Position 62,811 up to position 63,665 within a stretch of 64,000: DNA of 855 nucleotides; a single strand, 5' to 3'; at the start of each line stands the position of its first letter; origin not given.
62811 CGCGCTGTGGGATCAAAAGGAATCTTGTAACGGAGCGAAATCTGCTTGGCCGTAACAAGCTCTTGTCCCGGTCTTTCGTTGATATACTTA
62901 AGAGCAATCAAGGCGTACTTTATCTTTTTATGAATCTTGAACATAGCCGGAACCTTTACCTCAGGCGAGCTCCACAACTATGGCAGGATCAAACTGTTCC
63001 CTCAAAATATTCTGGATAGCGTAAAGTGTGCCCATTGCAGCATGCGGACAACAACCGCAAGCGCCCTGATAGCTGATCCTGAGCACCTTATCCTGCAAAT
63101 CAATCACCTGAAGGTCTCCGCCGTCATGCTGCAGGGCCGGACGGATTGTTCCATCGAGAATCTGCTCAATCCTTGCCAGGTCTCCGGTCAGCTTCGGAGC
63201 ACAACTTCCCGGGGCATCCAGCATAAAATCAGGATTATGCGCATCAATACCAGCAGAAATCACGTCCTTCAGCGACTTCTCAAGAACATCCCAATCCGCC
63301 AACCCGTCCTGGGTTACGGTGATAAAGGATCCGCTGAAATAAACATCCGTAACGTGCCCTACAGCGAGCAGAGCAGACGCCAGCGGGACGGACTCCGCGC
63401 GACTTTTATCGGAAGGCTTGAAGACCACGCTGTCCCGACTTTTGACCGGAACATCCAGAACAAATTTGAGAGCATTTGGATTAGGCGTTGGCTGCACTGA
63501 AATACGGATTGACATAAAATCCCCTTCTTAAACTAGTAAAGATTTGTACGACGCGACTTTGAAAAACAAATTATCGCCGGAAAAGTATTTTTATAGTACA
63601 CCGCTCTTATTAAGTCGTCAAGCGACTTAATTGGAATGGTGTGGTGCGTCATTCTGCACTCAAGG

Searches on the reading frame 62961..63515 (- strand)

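Call 40: search_protein_families(library=pfam, proteins=[window:62961-63515:-], max_evalue=0.01)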
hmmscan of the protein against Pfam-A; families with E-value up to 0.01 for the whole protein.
window:62961-63515:- (184 aa): 2 families
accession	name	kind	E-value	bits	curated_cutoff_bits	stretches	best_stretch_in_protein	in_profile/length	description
PF08712.16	Nfu_N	-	9.8e-20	70.8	27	1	5-88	1-83/88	Scaffold protein Nfu/NifU N terminal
PF01106.22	NifU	-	1.1e-18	67.6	27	1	116-182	1-67/67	NifU-like domain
